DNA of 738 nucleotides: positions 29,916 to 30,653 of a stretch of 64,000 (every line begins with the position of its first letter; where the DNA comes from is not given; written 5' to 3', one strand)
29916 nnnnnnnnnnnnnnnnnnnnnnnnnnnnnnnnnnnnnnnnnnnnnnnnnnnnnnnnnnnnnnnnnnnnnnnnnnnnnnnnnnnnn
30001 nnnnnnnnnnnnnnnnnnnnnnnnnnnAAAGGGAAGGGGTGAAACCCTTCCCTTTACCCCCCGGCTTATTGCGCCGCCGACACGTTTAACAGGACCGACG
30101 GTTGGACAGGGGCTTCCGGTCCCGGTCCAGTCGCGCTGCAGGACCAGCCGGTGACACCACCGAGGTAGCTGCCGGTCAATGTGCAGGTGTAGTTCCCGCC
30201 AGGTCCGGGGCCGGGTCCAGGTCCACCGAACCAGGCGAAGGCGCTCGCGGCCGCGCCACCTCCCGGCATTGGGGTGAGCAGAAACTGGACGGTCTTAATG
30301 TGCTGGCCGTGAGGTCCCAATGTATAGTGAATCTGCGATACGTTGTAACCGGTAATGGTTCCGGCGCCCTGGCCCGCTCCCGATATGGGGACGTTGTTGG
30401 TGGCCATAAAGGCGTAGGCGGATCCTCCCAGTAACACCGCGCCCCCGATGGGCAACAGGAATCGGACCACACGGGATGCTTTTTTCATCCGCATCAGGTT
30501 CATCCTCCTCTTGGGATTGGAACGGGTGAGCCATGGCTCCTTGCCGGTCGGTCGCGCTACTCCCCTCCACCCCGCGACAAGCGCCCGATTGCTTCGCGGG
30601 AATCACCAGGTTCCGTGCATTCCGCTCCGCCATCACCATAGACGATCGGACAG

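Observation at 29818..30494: Two small exported proteins share the post-signal motif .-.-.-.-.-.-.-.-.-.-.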

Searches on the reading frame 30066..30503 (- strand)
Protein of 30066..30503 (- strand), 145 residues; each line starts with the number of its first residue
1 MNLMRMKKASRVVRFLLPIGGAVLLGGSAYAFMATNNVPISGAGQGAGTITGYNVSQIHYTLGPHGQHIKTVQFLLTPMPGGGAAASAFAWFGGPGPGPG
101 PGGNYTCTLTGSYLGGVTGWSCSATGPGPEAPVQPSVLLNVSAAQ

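Call 3: search_protein_families(library=ncbifam, proteins=[window:30066-30503:-], max_evalue=1)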
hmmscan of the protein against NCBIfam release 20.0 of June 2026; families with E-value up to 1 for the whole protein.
window:30066-30503:- (145 aa): 0 families

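Call 4: search_protein_families(library=pfam, proteins=[window:30066-30503:-], max_evalue=1)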
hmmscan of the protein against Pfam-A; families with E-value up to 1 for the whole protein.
window:30066-30503:- (145 aa): 0 families

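Call 12: find_homologous_proteins(query=window:30066-30503:-, max_evalue=0.01)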
Query window:30066-30503:- (145 aa): 3 proteins with E <= 0.01 among 236 candidates.
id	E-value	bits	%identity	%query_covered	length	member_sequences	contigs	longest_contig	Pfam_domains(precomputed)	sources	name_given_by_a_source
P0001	3.4e-87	308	100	98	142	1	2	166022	-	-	-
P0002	9.6e-54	200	74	98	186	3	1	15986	-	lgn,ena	-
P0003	7.0e-47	177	65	94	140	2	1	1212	-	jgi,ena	jgi:hypothetical protein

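Call 15: find_encoding_contigs(protein=P0002, flank=6000)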
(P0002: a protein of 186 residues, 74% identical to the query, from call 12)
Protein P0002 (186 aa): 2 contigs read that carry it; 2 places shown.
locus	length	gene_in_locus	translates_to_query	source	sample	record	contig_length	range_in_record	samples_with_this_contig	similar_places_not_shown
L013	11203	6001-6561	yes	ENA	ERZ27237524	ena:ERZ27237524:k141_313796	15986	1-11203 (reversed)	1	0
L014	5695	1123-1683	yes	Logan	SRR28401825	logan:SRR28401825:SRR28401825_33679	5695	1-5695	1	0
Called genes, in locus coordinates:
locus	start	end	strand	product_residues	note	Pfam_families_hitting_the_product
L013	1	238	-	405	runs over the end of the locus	PF03916:NrfD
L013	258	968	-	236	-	PF13237:Fer4_10, PF13247:Fer4_11, PF12838:Fer4_7 (weak), PF13187:Fer4_9 (weak), PF00037:Fer4 (weak), PF12797:Fer4_2 (weak), PF12837:Fer4_6, PF13247:Fer4_11, +3 more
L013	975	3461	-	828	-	PF00384:Molybdopterin, PF01568:Molydop_binding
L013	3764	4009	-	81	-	PF02416:TatA_B_E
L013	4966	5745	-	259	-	PF00196:GerE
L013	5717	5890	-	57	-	-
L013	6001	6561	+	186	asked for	-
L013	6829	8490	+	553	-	PF17231:DUF5305 (weak)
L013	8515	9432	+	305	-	PF00563:EAL, PF00990:GGDEF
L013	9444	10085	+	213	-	-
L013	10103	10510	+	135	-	PF07884:VKOR (faint)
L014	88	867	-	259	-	PF00196:GerE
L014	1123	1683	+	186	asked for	-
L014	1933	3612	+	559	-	PF17231:DUF5305 (weak)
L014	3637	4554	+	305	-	PF00563:EAL, PF00990:GGDEF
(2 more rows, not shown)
